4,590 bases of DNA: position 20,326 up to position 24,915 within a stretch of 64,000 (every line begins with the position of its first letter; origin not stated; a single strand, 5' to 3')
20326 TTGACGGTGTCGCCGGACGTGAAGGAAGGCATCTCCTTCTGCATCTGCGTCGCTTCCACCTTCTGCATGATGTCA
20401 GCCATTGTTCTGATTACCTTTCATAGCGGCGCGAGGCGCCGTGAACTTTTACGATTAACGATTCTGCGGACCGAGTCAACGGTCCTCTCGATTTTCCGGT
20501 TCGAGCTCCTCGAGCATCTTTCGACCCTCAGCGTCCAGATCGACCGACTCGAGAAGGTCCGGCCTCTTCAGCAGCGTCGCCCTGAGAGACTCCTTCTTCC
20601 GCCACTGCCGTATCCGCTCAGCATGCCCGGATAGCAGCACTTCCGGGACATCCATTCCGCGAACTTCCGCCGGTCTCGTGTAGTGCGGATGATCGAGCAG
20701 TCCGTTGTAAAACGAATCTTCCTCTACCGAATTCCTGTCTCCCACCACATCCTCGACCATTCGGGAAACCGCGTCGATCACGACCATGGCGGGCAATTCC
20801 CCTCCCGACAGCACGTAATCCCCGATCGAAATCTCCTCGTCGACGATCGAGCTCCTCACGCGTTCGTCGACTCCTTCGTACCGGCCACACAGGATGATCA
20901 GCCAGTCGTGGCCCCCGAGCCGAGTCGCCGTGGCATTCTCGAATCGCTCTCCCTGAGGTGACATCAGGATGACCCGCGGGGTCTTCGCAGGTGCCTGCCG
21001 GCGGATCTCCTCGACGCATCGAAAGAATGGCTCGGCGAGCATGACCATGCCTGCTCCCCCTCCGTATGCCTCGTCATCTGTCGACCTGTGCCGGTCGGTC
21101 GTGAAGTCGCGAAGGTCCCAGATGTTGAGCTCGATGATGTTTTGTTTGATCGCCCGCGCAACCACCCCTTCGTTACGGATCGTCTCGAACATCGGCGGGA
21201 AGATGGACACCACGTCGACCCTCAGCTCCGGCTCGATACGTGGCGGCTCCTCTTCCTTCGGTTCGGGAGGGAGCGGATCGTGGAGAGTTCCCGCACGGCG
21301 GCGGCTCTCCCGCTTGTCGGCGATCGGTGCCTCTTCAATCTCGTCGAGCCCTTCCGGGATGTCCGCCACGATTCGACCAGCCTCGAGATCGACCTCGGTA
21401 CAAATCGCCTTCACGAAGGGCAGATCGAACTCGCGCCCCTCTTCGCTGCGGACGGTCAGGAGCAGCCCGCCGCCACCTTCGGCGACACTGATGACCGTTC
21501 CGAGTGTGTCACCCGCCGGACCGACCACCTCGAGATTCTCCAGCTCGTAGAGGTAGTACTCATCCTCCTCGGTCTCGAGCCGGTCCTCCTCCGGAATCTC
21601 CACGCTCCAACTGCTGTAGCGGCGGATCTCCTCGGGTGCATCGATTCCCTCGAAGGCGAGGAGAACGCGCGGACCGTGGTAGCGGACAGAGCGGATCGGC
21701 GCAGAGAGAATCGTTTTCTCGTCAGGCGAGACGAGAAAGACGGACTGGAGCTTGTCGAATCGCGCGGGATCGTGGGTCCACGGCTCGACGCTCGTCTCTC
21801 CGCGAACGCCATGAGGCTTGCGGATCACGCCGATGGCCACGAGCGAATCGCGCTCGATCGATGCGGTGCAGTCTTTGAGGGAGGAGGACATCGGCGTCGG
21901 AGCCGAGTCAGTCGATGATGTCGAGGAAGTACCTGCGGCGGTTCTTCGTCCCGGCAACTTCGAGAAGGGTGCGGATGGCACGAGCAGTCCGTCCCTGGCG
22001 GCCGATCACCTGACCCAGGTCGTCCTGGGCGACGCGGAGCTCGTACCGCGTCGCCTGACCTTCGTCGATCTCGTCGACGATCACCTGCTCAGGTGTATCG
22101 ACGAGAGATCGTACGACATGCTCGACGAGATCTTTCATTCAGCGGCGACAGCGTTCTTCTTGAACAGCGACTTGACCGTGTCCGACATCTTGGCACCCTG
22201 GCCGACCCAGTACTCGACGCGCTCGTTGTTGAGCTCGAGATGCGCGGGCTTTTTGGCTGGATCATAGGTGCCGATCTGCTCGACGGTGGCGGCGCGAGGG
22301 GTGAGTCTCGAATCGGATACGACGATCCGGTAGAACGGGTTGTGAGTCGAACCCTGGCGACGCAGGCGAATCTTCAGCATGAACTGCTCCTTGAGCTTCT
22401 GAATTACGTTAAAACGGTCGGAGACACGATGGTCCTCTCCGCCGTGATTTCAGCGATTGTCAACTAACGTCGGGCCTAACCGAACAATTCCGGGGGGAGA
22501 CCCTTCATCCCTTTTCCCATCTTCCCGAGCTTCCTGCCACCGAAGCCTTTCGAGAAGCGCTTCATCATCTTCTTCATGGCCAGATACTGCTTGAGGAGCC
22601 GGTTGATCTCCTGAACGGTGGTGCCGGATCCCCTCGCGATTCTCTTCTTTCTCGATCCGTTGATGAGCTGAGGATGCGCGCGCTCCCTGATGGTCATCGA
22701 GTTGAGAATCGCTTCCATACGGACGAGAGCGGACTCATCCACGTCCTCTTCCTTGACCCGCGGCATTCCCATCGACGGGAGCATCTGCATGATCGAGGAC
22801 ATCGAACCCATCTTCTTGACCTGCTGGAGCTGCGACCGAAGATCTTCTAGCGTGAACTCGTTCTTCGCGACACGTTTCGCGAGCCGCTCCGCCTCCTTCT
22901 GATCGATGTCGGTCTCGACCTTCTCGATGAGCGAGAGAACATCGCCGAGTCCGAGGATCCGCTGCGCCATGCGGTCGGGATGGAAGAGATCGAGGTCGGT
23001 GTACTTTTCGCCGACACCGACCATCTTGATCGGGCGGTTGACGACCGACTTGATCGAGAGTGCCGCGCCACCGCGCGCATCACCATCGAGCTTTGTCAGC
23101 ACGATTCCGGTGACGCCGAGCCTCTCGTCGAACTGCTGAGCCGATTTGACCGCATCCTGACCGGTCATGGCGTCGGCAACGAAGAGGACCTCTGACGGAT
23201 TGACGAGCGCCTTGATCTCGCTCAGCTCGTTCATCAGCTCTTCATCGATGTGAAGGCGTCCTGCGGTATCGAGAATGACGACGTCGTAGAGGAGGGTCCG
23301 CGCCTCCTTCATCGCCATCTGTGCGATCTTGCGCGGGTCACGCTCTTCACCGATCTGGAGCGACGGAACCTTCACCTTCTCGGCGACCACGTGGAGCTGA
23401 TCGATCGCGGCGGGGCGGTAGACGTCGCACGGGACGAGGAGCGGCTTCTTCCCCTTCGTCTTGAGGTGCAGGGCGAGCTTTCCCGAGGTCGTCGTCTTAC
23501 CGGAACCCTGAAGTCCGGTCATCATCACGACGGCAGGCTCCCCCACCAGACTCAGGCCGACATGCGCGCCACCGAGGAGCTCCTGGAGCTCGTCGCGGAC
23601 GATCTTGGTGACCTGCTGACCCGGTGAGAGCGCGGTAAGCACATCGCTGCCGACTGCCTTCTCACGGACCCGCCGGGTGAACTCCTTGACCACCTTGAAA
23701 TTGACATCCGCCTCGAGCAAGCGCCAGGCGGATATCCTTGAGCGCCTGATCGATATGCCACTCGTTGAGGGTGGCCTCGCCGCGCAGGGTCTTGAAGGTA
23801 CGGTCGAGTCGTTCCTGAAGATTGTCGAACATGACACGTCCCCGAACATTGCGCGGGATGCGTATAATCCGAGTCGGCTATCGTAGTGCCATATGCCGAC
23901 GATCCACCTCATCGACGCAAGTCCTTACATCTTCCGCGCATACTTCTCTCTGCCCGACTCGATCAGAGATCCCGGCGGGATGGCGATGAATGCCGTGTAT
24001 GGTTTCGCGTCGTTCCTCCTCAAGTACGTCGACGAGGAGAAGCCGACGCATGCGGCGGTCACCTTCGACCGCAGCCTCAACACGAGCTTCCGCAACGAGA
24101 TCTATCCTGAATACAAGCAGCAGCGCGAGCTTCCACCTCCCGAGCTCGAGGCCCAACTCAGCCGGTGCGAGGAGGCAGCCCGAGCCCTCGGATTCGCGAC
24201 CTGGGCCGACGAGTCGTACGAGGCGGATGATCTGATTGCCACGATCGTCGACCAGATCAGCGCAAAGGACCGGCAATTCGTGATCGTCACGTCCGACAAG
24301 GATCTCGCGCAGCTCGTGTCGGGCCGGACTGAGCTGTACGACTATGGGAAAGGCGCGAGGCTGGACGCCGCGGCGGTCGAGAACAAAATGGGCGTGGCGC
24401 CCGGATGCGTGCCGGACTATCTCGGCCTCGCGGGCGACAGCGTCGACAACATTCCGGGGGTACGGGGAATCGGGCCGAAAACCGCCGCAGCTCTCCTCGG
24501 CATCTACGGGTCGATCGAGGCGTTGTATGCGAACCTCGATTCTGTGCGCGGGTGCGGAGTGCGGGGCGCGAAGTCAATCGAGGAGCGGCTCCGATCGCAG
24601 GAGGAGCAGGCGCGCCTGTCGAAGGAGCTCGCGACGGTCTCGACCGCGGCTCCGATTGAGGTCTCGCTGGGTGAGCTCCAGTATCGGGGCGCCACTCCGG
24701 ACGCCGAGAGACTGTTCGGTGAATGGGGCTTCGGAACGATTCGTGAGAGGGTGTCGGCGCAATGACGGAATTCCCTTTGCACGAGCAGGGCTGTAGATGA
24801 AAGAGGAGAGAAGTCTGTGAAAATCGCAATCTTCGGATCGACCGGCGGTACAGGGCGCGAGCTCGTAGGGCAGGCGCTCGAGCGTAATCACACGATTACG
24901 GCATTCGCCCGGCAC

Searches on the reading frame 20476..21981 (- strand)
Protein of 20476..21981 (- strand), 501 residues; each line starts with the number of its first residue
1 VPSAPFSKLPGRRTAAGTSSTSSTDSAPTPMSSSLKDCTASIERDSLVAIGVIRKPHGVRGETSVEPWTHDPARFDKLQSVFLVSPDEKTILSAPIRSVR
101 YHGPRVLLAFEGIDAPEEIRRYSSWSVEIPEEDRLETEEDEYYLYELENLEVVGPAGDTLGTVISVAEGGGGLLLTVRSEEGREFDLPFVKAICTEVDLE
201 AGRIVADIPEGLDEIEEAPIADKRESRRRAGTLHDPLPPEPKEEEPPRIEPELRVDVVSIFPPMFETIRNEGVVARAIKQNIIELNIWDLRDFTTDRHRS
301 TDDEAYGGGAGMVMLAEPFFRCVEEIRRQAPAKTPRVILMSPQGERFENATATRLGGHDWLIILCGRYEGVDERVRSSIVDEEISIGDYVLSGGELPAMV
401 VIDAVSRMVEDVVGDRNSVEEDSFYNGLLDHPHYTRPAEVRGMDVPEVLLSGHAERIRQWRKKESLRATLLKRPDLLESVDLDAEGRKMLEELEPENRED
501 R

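Call 40: search_protein_families(library=pfam, proteins=[window:20476-21981:-], max_evalue=0.00001)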
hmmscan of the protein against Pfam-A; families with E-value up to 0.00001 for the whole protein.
window:20476-21981:- (501 aa): 4 families
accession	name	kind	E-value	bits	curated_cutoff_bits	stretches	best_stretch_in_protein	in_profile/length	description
PF01746.26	tRNA_m1G_MT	-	8.4e-62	208.8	27.3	1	275-474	2-195/195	tRNA (Guanine-1)-methyltransferase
PF01782.24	RimM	-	2.4e-15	57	23.5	1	50-133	2-84/84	RimM N-terminal domain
PF24986.1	PRC_RimM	-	1.6e-14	53.7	27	1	146-212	3-69/69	RimM PRC barrel domain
PF05239.21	PRC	-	1.2e-07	32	21.2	1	139-212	1-77/78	PRC-barrel domain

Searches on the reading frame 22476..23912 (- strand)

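Call 40: search_protein_families(library=pfam, proteins=[window:22476-23912:-], max_evalue=0.00001)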
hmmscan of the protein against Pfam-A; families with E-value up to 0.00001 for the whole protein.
window:22476-23912:- (478 aa): 3 families
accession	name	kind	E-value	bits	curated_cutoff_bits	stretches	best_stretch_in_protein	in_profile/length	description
PF00448.28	SRP54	-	6.3e-76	254.8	22.7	1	126-321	1-196/196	SRP54-type protein, GTPase domain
PF02978.25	SRP_SPB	-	1.3e-34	118.9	27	1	352-450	1-91/91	Signal peptide binding domain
PF02881.24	SRP54_N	-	2.5e-11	44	22.4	1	65-109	34-75/75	SRP54-type protein, helical bundle domain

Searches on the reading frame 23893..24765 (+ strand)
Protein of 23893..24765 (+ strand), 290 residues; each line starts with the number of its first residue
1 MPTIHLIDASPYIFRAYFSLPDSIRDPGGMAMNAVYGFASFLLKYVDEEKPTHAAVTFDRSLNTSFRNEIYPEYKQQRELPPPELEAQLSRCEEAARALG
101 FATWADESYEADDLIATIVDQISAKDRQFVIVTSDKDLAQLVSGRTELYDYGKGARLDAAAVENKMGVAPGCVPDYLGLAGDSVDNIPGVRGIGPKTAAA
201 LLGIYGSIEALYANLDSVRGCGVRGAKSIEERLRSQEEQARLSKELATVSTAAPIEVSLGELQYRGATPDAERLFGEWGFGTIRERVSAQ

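Call 40: search_protein_families(library=pfam, proteins=[window:23893-24765:+], max_evalue=0.00001)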
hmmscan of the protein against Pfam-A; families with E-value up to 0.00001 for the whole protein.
window:23893-24765:+ (290 aa): 2 families
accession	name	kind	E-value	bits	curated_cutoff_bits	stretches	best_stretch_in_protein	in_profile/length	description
PF02739.22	5_3_exonuc_N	-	7.4e-47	159.5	34.3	1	4-167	2-164/164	5'-3' exonuclease, N-terminal resolvase-like domain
PF01367.25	5_3_exonuc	-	7.1e-29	100.6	40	1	169-267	2-94/97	5'-3' exonuclease, C-terminal SAM fold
